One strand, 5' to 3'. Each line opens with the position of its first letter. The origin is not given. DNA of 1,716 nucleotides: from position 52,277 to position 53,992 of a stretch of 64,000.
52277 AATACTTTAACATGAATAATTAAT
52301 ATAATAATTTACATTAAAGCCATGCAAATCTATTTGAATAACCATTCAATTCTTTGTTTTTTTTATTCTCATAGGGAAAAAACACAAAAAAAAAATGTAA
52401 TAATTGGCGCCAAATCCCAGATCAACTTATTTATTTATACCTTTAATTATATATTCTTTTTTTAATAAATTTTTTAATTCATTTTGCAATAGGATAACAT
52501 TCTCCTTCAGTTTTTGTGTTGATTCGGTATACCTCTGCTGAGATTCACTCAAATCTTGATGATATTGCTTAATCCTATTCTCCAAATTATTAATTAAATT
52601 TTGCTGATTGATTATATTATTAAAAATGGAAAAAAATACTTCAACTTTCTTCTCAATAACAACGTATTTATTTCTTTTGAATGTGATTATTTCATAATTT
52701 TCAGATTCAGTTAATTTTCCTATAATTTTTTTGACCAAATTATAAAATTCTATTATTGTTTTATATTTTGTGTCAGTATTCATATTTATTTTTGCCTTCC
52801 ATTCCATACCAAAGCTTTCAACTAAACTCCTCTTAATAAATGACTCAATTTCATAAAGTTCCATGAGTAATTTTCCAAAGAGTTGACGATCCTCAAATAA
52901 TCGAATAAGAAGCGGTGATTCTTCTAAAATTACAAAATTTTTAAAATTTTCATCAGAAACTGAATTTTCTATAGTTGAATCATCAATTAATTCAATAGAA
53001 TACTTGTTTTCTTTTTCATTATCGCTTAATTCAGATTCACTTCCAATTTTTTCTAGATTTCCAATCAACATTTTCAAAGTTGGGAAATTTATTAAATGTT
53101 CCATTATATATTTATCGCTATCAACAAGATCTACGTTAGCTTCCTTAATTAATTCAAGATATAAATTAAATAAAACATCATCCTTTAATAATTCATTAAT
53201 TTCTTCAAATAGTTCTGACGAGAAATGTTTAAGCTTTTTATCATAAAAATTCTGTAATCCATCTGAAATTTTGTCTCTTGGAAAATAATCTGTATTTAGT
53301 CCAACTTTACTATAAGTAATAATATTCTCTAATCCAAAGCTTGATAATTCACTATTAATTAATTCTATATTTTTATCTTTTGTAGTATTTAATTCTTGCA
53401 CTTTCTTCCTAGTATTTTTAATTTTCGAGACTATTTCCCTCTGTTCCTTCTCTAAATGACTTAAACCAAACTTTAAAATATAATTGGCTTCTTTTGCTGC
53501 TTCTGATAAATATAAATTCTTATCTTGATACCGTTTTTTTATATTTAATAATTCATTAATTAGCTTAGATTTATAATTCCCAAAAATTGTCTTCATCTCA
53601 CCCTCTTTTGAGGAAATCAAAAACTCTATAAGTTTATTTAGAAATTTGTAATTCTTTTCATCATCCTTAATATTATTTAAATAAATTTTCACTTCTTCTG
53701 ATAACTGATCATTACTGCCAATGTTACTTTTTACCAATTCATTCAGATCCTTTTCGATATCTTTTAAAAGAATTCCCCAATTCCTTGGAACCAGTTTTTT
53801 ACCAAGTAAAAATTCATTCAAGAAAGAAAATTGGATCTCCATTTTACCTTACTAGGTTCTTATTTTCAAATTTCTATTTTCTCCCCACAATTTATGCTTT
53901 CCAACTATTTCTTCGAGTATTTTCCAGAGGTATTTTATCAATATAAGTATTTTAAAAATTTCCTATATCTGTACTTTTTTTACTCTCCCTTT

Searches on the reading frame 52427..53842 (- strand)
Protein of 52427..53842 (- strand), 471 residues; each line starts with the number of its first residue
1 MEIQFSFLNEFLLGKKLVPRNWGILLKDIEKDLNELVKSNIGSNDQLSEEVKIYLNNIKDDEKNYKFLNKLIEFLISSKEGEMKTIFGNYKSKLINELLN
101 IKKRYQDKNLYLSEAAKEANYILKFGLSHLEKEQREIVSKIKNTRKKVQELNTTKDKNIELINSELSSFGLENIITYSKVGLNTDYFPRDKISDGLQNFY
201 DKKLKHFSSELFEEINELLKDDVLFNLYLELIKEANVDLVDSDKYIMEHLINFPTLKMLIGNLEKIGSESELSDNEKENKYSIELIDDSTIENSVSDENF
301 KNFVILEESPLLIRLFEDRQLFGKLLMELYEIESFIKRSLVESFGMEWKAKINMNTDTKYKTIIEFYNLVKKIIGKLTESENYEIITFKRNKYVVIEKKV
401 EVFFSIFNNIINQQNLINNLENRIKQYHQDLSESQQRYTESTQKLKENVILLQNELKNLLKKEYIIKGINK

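Call 8: search_protein_families(library=pfam, proteins=[window:52427-53842:-])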
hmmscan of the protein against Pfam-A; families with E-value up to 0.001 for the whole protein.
window:52427-53842:- (471 aa): 1 family
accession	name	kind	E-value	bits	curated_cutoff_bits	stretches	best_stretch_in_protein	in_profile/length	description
PF05600.17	CDK5RAP3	-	1.2e-12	47.9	22.6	1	3-217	8-196/502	CDK5 regulatory subunit-associated protein 3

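Call 44: find_homologous_proteins(query=window:52427-53842:-, max_evalue=1e-20)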
Query window:52427-53842:- (471 aa): 8 proteins with E <= 1e-20 among 8000 candidates.
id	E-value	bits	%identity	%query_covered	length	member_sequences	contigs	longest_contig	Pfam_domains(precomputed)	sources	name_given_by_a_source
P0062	2.2e-282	955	99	100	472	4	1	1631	PF05600.18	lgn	-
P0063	3.1e-252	855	88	100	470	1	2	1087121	PF05600.18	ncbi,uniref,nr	ncbi:hypothetical protein CmeUKMEL1_11395 [Cryptosporidium meleagridis]|uniref:Uncharacterized prote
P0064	4.5e-222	756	78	100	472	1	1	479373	PF05600.18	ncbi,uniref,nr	ncbi:centrin like EF hand [Cryptosporidium sp. chipmunk genotype I]|uniref:centrin like EF hand n=1 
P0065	4.8e-205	700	73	100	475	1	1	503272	PF05600.18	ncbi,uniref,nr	ncbi:centrin like EF hand domain-containing protein [Cryptosporidium ubiquitum]|uniref:Centrin like 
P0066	2.1e-177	609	63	100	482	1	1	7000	PF05600.18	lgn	-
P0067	2.9e-170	585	61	100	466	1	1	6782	PF05600.18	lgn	-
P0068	1.0e-162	561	57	100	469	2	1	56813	PF05600.18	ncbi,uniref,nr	ncbi:centrin-like EF hand protein [Cryptosporidium canis]|uniref:Centrin-like EF hand protein n=1 Ta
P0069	1.7e-115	405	48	99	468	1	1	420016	PF05600.18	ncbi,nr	ncbi:Centrin like EF hand protein [Cryptosporidium felis]|nr:Centrin like EF hand protein [Cryptospo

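Call 46: find_encoding_contigs(protein=P0065, flank=10000, max_places=1)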
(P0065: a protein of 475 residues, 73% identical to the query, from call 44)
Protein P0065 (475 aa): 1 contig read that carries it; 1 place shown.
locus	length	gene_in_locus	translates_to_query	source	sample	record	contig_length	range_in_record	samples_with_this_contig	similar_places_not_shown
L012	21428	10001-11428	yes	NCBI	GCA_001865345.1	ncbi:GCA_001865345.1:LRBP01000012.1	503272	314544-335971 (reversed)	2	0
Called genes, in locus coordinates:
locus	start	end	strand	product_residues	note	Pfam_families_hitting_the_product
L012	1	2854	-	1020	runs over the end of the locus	-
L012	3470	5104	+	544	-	PF00270:DEAD, PF00271:Helicase_C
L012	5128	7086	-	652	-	PF13898:MINDY-3_4_CD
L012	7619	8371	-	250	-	PF01214:CK_II_beta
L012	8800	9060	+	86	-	PF01722:BolA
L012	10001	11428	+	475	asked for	PF05600:CDK5RAP3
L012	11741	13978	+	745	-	-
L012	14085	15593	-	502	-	-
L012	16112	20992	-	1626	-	-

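Call 47: find_encoding_contigs(protein=P0069, flank=10000, max_places=1)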
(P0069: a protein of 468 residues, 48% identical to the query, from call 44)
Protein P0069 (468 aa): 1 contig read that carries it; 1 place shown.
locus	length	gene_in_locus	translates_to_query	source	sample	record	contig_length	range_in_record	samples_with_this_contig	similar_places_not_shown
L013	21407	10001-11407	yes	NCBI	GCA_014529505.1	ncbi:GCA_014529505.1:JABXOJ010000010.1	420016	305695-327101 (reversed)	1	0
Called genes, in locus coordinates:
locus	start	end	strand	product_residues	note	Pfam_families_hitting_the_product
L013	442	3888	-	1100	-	-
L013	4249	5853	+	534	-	PF00270:DEAD, PF00271:Helicase_C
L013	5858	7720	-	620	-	PF13898:MINDY-3_4_CD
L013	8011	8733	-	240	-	PF01214:CK_II_beta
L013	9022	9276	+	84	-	PF01722:BolA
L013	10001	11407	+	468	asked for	PF05600:CDK5RAP3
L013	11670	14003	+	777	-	-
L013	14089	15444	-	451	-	-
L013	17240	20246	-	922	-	-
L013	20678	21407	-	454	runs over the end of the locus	PF02127:Peptidase_M18, PF05343:Peptidase_M42 (weak)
